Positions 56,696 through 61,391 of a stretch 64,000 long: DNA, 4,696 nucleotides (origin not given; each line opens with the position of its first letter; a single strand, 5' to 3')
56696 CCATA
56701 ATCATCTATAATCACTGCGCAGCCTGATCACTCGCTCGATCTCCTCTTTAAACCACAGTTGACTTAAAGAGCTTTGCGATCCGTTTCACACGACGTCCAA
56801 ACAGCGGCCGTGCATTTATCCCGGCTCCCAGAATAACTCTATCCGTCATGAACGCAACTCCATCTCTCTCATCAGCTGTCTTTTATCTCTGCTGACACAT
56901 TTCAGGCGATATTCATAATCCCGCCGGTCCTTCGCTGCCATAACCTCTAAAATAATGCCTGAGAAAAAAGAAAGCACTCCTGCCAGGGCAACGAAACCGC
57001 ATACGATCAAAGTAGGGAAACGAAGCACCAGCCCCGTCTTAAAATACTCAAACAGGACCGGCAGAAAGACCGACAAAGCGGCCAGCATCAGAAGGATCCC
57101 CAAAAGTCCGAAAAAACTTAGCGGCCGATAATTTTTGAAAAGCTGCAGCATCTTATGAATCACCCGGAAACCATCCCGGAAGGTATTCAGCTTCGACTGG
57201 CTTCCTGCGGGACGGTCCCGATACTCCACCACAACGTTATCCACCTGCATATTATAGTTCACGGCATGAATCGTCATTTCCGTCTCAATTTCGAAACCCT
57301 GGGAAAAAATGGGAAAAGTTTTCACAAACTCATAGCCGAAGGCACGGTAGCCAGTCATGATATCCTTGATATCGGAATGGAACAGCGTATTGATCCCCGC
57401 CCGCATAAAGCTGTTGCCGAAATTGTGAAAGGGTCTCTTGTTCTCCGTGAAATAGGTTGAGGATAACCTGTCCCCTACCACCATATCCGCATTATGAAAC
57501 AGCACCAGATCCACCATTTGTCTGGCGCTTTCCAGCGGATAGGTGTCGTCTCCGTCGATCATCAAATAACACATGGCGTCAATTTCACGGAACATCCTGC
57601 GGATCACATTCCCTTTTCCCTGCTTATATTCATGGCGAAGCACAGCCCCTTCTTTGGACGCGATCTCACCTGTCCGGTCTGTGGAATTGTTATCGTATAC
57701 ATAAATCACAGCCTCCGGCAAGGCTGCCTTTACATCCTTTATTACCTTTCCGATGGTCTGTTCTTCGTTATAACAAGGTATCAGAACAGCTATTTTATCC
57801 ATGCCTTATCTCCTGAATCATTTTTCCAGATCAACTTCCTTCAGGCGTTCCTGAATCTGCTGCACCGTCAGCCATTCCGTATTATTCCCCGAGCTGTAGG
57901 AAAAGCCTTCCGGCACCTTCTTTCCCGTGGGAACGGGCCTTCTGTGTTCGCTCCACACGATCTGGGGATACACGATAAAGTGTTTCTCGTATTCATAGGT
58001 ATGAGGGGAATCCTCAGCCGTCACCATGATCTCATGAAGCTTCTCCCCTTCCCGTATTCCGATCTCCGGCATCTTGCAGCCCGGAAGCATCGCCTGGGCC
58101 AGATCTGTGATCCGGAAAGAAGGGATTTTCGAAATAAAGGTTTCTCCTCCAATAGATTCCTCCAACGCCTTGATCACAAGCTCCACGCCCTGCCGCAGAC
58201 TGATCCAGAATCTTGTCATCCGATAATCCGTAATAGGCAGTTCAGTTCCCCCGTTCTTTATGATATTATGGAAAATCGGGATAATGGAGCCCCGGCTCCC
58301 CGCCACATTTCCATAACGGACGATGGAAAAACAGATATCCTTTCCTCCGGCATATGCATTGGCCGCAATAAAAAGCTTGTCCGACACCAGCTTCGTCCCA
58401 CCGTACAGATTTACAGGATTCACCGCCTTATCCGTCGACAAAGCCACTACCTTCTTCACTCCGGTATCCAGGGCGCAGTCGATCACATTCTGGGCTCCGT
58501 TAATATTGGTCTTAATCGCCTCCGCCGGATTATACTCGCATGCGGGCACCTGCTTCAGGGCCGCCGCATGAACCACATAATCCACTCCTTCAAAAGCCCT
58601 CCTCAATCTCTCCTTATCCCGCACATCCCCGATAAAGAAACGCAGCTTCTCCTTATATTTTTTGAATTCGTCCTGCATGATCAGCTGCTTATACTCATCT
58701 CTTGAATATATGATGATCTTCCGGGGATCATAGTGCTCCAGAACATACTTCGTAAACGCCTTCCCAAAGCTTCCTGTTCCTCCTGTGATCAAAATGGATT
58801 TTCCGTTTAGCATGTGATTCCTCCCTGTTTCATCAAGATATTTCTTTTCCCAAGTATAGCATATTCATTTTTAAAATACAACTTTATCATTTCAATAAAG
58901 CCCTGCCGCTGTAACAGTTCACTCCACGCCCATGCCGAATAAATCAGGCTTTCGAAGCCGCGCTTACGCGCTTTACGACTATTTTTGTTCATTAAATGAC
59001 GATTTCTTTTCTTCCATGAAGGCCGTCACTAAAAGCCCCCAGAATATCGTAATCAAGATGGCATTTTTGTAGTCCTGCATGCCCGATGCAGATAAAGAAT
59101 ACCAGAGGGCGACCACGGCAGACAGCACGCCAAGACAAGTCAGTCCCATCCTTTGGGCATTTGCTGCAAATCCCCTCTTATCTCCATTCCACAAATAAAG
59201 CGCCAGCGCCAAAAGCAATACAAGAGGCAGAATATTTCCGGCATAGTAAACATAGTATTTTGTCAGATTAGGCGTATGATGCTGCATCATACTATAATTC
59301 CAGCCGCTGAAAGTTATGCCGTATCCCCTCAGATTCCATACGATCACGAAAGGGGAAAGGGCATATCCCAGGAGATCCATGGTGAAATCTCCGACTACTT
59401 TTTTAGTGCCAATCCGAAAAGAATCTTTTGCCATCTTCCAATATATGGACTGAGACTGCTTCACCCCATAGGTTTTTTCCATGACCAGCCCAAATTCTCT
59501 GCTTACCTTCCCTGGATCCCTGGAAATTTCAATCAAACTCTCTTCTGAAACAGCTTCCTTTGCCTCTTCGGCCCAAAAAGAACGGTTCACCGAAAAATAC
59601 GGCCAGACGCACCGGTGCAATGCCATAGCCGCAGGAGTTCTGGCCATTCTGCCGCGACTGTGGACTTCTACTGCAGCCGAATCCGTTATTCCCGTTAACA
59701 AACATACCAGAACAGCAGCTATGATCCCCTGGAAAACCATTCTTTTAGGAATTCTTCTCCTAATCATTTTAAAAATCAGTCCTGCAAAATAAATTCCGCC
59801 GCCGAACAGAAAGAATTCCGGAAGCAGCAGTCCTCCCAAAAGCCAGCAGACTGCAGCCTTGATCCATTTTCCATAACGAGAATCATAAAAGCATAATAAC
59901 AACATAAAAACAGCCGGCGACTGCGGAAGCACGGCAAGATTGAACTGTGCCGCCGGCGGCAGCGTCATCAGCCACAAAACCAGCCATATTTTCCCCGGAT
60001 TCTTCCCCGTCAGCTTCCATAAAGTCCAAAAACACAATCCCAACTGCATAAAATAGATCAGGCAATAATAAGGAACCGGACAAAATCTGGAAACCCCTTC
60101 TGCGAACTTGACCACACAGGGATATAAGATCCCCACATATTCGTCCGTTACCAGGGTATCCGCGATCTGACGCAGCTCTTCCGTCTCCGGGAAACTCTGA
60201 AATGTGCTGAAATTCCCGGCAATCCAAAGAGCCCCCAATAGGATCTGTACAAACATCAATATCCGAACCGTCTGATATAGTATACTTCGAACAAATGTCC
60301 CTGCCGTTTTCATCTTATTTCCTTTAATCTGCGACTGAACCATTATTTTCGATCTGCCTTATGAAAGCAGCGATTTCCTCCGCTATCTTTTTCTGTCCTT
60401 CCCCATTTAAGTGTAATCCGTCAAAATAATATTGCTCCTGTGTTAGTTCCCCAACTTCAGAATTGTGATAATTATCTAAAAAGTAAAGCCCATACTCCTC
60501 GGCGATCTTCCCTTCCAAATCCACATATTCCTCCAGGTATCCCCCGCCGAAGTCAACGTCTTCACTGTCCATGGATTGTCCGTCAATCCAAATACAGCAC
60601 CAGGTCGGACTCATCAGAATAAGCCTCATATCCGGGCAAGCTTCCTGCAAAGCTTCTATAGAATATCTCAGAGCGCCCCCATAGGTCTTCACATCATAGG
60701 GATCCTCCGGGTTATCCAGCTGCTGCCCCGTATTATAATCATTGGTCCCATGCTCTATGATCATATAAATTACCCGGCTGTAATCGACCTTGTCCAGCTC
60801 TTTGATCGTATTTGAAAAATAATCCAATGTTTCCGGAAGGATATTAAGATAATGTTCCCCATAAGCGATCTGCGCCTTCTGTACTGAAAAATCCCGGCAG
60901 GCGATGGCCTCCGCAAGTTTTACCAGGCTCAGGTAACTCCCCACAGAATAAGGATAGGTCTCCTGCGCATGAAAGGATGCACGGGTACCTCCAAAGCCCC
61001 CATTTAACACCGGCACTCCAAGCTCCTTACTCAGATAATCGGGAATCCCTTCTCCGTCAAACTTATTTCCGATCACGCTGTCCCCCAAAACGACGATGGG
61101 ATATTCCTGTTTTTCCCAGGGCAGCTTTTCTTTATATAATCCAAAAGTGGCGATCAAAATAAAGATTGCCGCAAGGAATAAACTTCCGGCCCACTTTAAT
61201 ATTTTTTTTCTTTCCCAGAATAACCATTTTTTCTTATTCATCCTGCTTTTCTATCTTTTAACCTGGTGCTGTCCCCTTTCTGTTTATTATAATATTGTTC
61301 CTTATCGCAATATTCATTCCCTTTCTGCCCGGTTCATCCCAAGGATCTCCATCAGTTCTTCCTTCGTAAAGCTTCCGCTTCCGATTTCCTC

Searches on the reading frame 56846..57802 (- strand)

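Call 8: search_protein_families(library=ncbifam, proteins=[window:56846-57802:-], max_evalue=0.00001)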
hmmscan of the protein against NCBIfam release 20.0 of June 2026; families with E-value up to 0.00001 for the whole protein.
window:56846-57802:- (318 aa): 7 families
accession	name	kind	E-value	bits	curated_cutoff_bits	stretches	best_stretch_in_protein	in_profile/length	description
TIGR04182.1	glyco_TIGR04182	equivalog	1.4e-62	211.7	325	1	4-294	2-288/293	S-layer glycoprotein N-glycosyltransferase AglJ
NF041391.1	DPhHxTase_Halo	equivalog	1.8e-24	85.9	375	1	10-222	3-209/213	dolichyl-phosphate hexose transferase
NF058614.1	PPMAGASynPpgS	equivalog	3.8e-13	49.4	370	1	6-188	4-190/226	polyprenyl-phospho-N-acetylgalactosaminyl synthase PpgS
NF010496.0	PRK13915.1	equivalog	2.2e-08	33.5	262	1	3-72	32-113/307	glucosyl-3-phosphoglycerate synthase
TIGR04283.1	glyco_like_mftF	equivalog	1.1e-07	31.6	182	1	4-85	1-82/221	TIGR04283 family arsenosugar biosynthesis glycosyltransferase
TIGR03937.1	PgaC_IcaA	equivalog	5.8e-07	28.8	422.3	1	2-98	45-148/407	poly-beta-1,6-N-acetyl-D-glucosamine synthase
NF053846.1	glyco_with_XrtP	equivalog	1e-06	27.7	520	1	6-50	45-89/440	XrtP-associated glycosyltransferase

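Call 9: search_protein_families(library=pfam, proteins=[window:56846-57802:-], max_evalue=0.00001)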
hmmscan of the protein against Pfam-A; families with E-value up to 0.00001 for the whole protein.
window:56846-57802:- (318 aa): 1 family
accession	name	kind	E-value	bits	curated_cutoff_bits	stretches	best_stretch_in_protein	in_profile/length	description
PF00535.33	Glycos_transf_2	-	1.4e-18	67.9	23.3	1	6-134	2-138/168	Glycosyl transferase family 2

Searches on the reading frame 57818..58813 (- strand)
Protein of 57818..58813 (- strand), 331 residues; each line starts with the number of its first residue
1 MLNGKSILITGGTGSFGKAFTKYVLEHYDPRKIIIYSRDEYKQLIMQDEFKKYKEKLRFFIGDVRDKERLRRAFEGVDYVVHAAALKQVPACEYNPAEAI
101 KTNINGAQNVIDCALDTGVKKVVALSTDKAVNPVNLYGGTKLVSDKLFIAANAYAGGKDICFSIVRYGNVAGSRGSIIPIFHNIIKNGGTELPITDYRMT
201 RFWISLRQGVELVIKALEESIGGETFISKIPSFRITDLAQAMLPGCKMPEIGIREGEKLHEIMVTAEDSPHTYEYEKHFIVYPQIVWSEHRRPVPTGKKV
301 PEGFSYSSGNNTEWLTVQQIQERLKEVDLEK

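Call 12: search_protein_families(library=ncbifam, proteins=[window:57818-58813:-], max_evalue=1e-8)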
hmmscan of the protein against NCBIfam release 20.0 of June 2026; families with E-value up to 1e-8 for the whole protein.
window:57818-58813:- (331 aa): 10 families
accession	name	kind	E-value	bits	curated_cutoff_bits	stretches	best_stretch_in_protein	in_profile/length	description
TIGR03589.1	PseB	equivalog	1.5e-160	533.4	407.75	1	1-322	1-322/324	UDP-N-acetylglucosamine 4,6-dehydratase (inverting)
TIGR04130.1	FnlA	equivalog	4e-72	242.9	730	1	1-325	1-326/337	UDP-N-acetylglucosamine 4,6-dehydratase/5-epimerase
TIGR04180.1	EDH_00030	hypoth_equivalog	4.5e-20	71.9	475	1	7-130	1-124/297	NAD-dependent 4,6-dehydratase LegB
TIGR01179.1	galE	equivalog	2.3e-15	56.3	262.3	1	7-174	2-180/332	UDP-glucose 4-epimerase GalE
NF041293.1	G6PDh_Azf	equivalog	4.2e-15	55.9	400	1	5-132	3-120/252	NAD-dependent glucose-6-phosphate dehydrogenase Azf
TIGR01181.1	dTDP_gluc_dehyt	equivalog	9.7e-14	51.2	365.1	1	7-131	2-129/321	dTDP-glucose 4,6-dehydratase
TIGR03466.1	HpnA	hypoth_equivalog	9.2e-12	44.5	367.65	1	7-129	3-115/327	hopanoid-associated sugar epimerase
TIGR02622.1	CDP_4_6_dhtase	equivalog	6.4e-10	38.7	278.45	1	3-131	3-133/352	CDP-glucose 4,6-dehydratase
TIGR01214.1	rmlD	equivalog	7.3e-10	38.4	224.05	0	7-146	2-133/285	dTDP-4-dehydrorhamnose reductase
NF042422.1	oxyalk_red_OleD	equivalog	4.2e-09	36.2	580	1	7-129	3-112/329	2-alkyl-3-oxoalkanoate reductase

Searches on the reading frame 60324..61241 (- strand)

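Call 12: search_protein_families(library=ncbifam, proteins=[window:60324-61241:-], max_evalue=1e-8)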
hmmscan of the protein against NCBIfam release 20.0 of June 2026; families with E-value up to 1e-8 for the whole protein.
window:60324-61241:- (305 aa): 0 families

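Call 68: search_protein_families(library=pfam, proteins=[window:60324-61241:-], max_evalue=0.1)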
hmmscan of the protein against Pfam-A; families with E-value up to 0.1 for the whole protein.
window:60324-61241:- (305 aa): 2 families
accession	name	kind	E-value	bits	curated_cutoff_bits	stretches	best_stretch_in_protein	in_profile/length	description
PF13472.12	Lipase_GDSL_2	-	2e-13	51.7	32.9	1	159-284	65-177/178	GDSL-like Lipase/Acylhydrolase family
PF00657.28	Lipase_GDSL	-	7.1e-10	39.8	23.6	1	49-290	1-208/208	GDSL-like Lipase/Acylhydrolase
